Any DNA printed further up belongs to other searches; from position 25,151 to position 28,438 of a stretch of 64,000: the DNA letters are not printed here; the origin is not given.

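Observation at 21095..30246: Tightly coupled four-gene operon: TPR-GGDEF cyclase, leaderless discoidin/glycosidase-like giant, SbmA-type ABC with dead ATPase, secreted dead CocE-fold protein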

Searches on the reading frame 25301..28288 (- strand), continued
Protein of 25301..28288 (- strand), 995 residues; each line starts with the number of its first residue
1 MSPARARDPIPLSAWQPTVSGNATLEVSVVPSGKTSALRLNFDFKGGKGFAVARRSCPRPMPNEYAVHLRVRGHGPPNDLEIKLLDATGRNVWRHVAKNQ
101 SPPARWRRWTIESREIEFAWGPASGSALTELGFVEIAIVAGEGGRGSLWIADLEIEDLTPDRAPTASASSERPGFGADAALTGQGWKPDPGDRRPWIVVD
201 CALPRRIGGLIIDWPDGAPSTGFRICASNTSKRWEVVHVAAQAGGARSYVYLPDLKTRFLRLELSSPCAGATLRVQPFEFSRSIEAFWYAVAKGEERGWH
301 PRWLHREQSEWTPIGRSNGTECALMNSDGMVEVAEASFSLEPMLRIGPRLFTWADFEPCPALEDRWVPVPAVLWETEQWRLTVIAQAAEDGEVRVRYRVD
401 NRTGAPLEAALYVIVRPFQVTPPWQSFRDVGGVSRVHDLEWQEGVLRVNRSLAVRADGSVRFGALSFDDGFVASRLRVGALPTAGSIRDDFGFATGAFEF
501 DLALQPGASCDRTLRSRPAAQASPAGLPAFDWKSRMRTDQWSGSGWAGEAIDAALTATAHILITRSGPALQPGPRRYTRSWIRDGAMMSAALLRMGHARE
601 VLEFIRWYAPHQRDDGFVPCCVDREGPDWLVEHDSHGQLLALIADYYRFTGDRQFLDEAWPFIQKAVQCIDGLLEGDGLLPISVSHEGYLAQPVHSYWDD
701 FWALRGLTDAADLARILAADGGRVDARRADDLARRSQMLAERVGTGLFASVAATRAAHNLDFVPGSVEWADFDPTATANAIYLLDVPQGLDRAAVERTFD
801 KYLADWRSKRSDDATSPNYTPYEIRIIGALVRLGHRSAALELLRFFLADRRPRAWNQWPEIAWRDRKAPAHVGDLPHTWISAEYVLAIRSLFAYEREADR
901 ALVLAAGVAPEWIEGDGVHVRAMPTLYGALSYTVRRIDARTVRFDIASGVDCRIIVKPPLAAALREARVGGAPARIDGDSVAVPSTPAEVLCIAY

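Call 31: search_protein_families(library=pfam, proteins=[L041:13085-16462:+, L052:5695-9066:+, L059:6494-7864:-, L039:2320-3885:+, L041:4092-6452:+, L010:8512-9975:+, L014:8859-9965:+, L018:2947-3714:+, L006:18017-19324:+], max_evalue=0.001)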
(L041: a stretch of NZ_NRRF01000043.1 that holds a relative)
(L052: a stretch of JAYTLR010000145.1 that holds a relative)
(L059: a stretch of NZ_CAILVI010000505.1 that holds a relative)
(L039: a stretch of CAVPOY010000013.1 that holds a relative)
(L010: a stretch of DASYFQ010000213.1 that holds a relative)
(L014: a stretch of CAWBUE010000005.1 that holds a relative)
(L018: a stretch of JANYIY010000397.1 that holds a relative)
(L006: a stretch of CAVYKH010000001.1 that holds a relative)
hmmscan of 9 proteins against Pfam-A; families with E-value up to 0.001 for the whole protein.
L041:13085-16462:+ (1125 aa): 2 families
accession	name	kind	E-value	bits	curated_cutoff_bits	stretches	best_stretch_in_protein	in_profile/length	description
PF06165.18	GH94_b-supersand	-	1.9e-144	480.1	23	2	333-577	1-251/251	Glycosyl hydrolase 94, supersandwich domain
PF17167.11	Glyco_hydro_94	-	4e-115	385.3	27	1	608-1033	1-420/420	Glycosyl hydrolase 94 superfamily, catalytic domain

L052:5695-9066:+ (1123 aa): 5 families
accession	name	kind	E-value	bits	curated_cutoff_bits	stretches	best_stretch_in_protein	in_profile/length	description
PF21958.2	SOGP_N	-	4.2e-66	223.1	27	1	25-251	2-225/225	SOGP N-terminal domain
PF21250.3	SOGP_2nd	-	1.3e-39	136.4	27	1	321-570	4-249/249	Glycoside phosphorylase supersandwich domain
PF17167.11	Glyco_hydro_94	-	4.9e-08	32.6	27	1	693-829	119-243/420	Glycosyl hydrolase 94 superfamily, catalytic domain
PF21270.2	SOGP_4th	-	1.1e-05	26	27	1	1031-1105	1-75/90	Glycoside phosphorylase C-terminal domain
PF06165.18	GH94_b-supersand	-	7.4e-05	22.8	23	1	91-244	92-243/251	Glycosyl hydrolase 94, supersandwich domain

L059:6494-7864:- (456 aa): 1 family
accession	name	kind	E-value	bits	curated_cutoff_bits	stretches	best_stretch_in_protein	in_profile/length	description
PF00232.24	Glyco_hydro_1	-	2.9e-160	534.1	22.6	1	10-445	3-448/453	Glycosyl hydrolase family 1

L039:2320-3885:+ (521 aa): 1 family
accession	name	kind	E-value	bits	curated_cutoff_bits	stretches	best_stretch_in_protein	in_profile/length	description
PF04349.18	MdoG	-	1.2e-201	671.3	25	1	43-518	1-478/478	Periplasmic glucan biosynthesis protein, MdoG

L041:4092-6452:+ (786 aa): 3 families
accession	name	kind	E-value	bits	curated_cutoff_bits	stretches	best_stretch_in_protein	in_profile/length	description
PF13632.12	Glyco_trans_2_3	-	8.8e-18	65.3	27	1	295-517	3-183/198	Glycosyl transferase family group 2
PF00535.33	Glycos_transf_2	-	1.5e-08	35.2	23.3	1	198-379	2-165/168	Glycosyl transferase family 2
PF13506.12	Glyco_transf_21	-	5.8e-08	32.8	21.7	1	290-442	30-172/174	Glycosyl transferase family 21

L010:8512-9975:+ (487 aa): 2 families
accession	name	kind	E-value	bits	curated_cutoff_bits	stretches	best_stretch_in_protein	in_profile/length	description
PF02781.21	G6PD_C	-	7.2e-90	301.5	27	1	192-470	1-292/296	Glucose-6-phosphate dehydrogenase, C-terminal domain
PF00479.28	G6PD_N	-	7.6e-46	157.5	22.1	1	17-190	1-183/183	Glucose-6-phosphate dehydrogenase, NAD binding domain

L014:8859-9965:+ (368 aa): 2 families
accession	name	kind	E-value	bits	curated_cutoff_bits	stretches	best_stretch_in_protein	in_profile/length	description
PF00266.25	Aminotran_5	-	5.8e-19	68.7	21.5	1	48-300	56-314/371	Aminotransferase class-V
PF00155.27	Aminotran_1_2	-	0.00091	18.9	19.7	0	61-290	72-301/361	Aminotransferase class I and II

L018:2947-3714:+ (255 aa): 2 families
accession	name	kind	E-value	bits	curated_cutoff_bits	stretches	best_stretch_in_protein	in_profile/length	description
PF05721.19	PhyH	-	3.3e-34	119.5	22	1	15-226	2-211/213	Phytanoyl-CoA dioxygenase (PhyH)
PF07350.19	Gig2-like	-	0.00027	20.2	27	0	197-225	313-341/408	Gig2-like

L006:18017-19324:+ (435 aa): 5 families
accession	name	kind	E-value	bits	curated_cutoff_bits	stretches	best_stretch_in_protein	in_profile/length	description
PF02518.31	HATPase_c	-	3.5e-22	79.4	26.4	1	319-430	1-110/111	Histidine kinase-, DNA gyrase B-, and HSP90-like ATPase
PF08447.18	PAS_3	-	2.6e-15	56.9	25.6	1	94-178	3-88/89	PAS fold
PF00512.31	HisKA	-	1.8e-06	28.3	26.9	1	208-271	2-60/66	His Kinase A (phospho-acceptor) domain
PF08448.16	PAS_4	-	4.5e-05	24.1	23.1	1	86-187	20-110/110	PAS fold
PF00989.32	PAS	-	8.4e-05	23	22.6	1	82-179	13-110/113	PAS fold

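Call 36: predict_structure(alignment_id=A1)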
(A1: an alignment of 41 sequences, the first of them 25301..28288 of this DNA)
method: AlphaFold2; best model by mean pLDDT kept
length: 995 residues; sequences in the alignment: 41
mean_pLDDT: 82.0   pTM: 0.77
mean pLDDT of the five models: 82.0, 78.8, 77.3, 77.2, 76.7
residues with pLDDT >= 90: 391; 70-90: 422; 50-70: 115; < 50: 67
segments of 3 or more residues with pLDDT < 50: 1-4, 118-125, 317-321, 421-431, 566-579, 629-632, 684-692, 868-876
pLDDT, mean of each block of 10 residues (from residue 1): 61 82 84 89 73 88 86 87 78 75 89 62 57 86 85 87 89 88 86 94 86 89 94 93 86 89 91 83 71 85 74 59 77 78 94 86 68 92 85 90 95 85 44 78 89 87 90 88 90 91 95 82 63 81 88 83 56 43 76 90 86 79 59 75 93 92 93 85 48 68 93 88 78 95 94 88 79 84 85 92 83 59 84 92 81 54 51 53 88 91 94 91 94 94 95 92 92 91 93 94
secondary structure, 60 per line:
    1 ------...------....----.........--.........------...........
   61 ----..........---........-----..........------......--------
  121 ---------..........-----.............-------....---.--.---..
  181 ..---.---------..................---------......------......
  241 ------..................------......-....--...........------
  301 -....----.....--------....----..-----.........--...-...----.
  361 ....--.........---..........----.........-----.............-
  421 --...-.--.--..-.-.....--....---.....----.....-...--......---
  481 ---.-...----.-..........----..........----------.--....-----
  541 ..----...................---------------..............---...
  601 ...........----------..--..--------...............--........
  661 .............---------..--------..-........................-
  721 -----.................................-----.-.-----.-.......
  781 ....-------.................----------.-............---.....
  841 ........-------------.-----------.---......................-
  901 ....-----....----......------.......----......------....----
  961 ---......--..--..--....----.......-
elements in order (helices of 4 or more, strands of 3 or more residues): E7-9 E16-19 E24-32 E35-43 E50-60 E65-74 E78-85 E91-100 E107-112 E130-139 E145-157 E165-168 H179-182 E196-213 E223-228 E235-240 E247-264 E271-276 H278-281 H284-294 H302-305 E310-314 E323-326 E338-346 E349-351 E360-364 E367-375 E379-388 E393-401 E407-419 E438-442 E445-448 E452-456 E461-465 H472-477 E486-488 E495-504 E509-518 H532-535 H547-565 H581-594 H598-611 H636-650 H653-673 H697-719 H726-758 H774-784 H792-808 H821-832 H836-848 H878-892 E893-896 E901-904 H910-913 E918-923 E930-936 E941-946 E953-956 E964-969 E980-983 E988-994

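Call 39: fold_search(model_id=the predicted structure, library=pdb)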
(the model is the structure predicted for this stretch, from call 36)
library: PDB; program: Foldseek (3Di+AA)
matches with E <= 10: 1364; with E <= 0.001: 189
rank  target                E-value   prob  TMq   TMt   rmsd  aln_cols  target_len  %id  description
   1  8hob_A                8.8e-15  1.00  0.45  0.53   8.5       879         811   10  The cryo-EM structure of cellobiose phosphorylase from Clostridium thermocellum ( variant) (released 2024-03-20)
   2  8ho7_A                2.1e-14  1.00  0.45  0.54   8.3       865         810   11  The cryo-EM structure of cellobiose phosphorylase from Clostridium thermocellum (released 2023-12-13)
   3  8ho9_A                6.3e-14  1.00  0.45  0.53   8.6       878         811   11  The cryo-EM structure of cellobiose phosphorylase from Clostridium thermocellum (cysteine-to-serine varient) (released 2023-12-13)
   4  8ho8_A                6.9e-14  1.00  0.45  0.54   8.4       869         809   10  The cryo-EM structure of cellobiose phosphorylase from Clostridium thermocellum in complex with cellobiose (released 2023-12-13)
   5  8ic6_A                7.9e-14  1.00  0.38  0.43  12.8       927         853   14  exo-beta-D-arabinanase ExoMA2 from Microbacterium arabinogalactanolyticum in complex with Tris (released 2023-08-16)
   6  2cqs_A                2.1e-13  1.00  0.43  0.51   8.7       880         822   12  Crystal Structure of Cellvibrio gilvus Cellobiose Phosphorylase Crystallized from Ammonium Sulfate (released 2006-05-16)
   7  8ic6_B                5.2e-13  1.00  0.37  0.42  12.6       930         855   15  exo-beta-D-arabinanase ExoMA2 from Microbacterium arabinogalactanolyticum in complex with Tris (released 2023-08-16)
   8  3acs_A                6.2e-13  1.00  0.43  0.51   8.6       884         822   12  Crystal Structure of Cellvibrio gilvus Cellobiose Phosphorylase W488F mutant (released 2010-12-22)
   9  8bou_B                8.4e-13  1.00  0.41  0.49   9.6       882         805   11  Crystal structure of Blautia producta GH94 (released 2023-11-29)
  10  3qde_A                1.3e-12  1.00  0.46  0.55   8.3       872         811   10  The structure of Cellobiose phosphorylase from Clostridium thermocellum in complex with phosphate (released 2011-11-09)
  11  9ju0_AAA              1.3e-12  1.00  0.43  0.47  20.9      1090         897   10  C-terminally truncated dextran dextrinase bound with acarbose (released 2025-09-03)
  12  9ju0_CCC              1.6e-12  1.00  0.43  0.47  21.1      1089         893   10  C-terminally truncated dextran dextrinase bound with acarbose (released 2025-09-03)
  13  1v7v                  1.8e-12  1.00  0.43  0.53   8.7       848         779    9  Crystal structure of Vibrio proteolyticus chitobiose phosphorylase (released 2004-06-22)
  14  9vmj_B                1.9e-12  1.00  0.38  0.46  10.2       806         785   13  Crystal structure of TeGH116 from Thermosynechococcus elongatus (released 2025-11-26)
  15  3afj_A                2.0e-12  1.00  0.43  0.50   9.0       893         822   13  Crystal Structure of Cellvibrio gilvus Cellobiose Phosphorylase triple mutant (released 2011-03-23)
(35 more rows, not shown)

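Call 41: find_encoding_contigs(protein=P0001, flank=10000, max_places=4)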
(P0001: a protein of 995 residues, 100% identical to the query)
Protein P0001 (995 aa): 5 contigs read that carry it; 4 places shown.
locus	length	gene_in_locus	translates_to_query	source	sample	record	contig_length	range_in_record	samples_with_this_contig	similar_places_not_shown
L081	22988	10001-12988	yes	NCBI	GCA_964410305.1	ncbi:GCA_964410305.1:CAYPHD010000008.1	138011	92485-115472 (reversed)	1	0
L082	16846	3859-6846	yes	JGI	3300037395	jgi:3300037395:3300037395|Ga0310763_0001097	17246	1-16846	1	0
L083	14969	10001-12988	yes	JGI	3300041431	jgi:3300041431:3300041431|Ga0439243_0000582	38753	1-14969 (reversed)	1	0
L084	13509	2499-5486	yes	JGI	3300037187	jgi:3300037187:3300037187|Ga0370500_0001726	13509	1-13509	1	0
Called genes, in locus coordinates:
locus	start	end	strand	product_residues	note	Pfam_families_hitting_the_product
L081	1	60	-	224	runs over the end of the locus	PF00072:Response_reg, PF00486:Trans_reg_C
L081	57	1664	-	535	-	PF00999:Na_H_Exchanger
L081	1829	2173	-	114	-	PF00034:Cytochrom_C, PF13442:Cytochrome_CBB3 (weak)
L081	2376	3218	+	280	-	PF03575:Peptidase_S51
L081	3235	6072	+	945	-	PF18921:Cyanophycin_syn, PF02222:ATP-grasp (faint), PF02786:CPSase_L_D2 (weak), PF07478:Dala_Dala_lig_C (faint), PF08443:RimK (weak), PF13549:ATP-grasp_5, PF08245:Mur_ligase_M, PF02875:Mur_ligase_C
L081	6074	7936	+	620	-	PF08245:Mur_ligase_M, PF02875:Mur_ligase_C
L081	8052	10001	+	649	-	PF07719:TPR_2 (faint), PF00515:TPR_1 (faint), PF13181:TPR_8 (faint), PF13424:TPR_12 (weak), PF13374:TPR_10 (faint), PF13424:TPR_12 (weak), PF00990:GGDEF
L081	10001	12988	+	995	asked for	PF00754:F5_F8_type_C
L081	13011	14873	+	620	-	PF06472:ABC_membrane_2, PF05992:SbmA_BacA, PF00005:ABC_tran (weak)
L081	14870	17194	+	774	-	PF02129:Peptidase_S15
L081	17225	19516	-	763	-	PF10633:NPCBM_assoc (faint)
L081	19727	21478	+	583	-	PF01019:G_glu_transpept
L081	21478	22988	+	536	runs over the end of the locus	PF07690:MFS_1, PF00854:PTR2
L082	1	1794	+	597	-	?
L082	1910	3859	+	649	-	PF07719:TPR_2 (faint), PF00515:TPR_1 (faint), PF13181:TPR_8 (faint), PF13424:TPR_12 (weak), PF13374:TPR_10 (faint), PF13424:TPR_12 (weak), PF00990:GGDEF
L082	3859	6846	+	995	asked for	PF00754:F5_F8_type_C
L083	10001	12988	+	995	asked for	PF00754:F5_F8_type_C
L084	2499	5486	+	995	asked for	PF00754:F5_F8_type_C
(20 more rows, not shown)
